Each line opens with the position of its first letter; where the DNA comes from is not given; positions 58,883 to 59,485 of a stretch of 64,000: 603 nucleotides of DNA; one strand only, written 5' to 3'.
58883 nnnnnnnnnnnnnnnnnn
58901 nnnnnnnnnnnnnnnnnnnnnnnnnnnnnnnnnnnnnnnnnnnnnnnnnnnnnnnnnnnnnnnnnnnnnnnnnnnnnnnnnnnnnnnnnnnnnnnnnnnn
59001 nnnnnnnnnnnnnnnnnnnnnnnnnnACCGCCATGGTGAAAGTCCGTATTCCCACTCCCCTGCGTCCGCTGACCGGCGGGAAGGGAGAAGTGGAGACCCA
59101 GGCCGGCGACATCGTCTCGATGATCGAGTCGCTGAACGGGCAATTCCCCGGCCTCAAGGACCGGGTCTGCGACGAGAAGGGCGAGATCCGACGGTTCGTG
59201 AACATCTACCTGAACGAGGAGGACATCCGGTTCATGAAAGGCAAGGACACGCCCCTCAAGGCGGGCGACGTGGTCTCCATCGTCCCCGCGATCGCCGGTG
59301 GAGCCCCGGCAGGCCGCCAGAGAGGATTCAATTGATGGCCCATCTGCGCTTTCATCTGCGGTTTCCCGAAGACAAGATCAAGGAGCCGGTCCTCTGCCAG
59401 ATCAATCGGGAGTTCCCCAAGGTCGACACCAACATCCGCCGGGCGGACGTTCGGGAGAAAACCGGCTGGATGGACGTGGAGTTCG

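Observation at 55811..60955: Eight-gene protein-thiocarboxylate cluster with two carriers, two E1-like enzymes, CysK/M, a ThrC-like enzyme, a NIL protein and one JAMM protease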

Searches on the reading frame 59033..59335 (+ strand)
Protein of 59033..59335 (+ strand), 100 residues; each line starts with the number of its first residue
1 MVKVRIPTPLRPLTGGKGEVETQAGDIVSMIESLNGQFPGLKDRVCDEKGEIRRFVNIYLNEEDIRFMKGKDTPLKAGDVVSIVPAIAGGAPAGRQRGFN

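Call 3: search_protein_families(library=pfam, proteins=[window:59033-59335:+], max_evalue=0.01)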
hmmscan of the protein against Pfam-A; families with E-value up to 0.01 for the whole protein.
window:59033-59335:+ (100 aa): 1 family
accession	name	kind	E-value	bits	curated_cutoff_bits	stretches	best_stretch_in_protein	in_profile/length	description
PF02597.26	ThiS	-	4e-15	56.6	22.5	1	4-90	1-76/76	ThiS family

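Call 4: search_protein_families(library=ncbifam, proteins=[window:59033-59335:+], max_evalue=0.01)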
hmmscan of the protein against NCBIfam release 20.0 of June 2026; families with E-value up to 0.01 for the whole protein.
window:59033-59335:+ (100 aa): 3 families
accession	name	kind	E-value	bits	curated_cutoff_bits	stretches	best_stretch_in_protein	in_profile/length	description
NF041918.1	SAMP1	equivalog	3.2e-14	53.2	60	1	4-90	3-91/91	ubiquitin-like small modifier protein 1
TIGR01687.1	moaD_arch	subfamily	1.6e-12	47.7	49.5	1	2-90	1-88/88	MoaD family protein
NF053661.1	Urm1_like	equivalog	3.4e-05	24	70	1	4-90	2-79/79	Urm1-like protein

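Call 38: search_solved_structures(query=window:59033-59335:+, max_evalue=0.01)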
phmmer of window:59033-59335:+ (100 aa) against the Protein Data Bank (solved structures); distinct sequences matched with E-value up to 0.01: 8.
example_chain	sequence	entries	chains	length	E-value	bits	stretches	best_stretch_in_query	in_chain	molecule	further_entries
3dwg_C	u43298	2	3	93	6.9e-19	71.1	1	2-90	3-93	9.5 kDa culture filtrate antigen cfp10A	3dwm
4n6e_B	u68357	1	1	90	2.3e-18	69.4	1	2-90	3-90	ThiS/MoaD family protein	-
1v8c_A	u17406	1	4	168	2.9e-10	43.4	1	3-91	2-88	MoaD related protein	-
2m19_A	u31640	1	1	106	4.9e-07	33.1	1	27-90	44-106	Molybdopterin converting factor subunit 1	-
2l52_A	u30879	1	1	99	1.2e-06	31.9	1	2-90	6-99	METHANOSARCINA ACETIVORANS SAMP1 HOMOLOG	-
2g1e_A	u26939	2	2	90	7.5e-06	29.3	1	1-90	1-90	hypothetical protein Ta0895 | Putative uncharacterized protein Ta0895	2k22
2cu3_A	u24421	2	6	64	0.0032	20.8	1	44-90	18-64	unknown function protein | Putative thiamine biosynthesis protein ThiS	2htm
2l83_A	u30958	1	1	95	0.0049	20.2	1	27-91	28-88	Small archaeal modifier protein 1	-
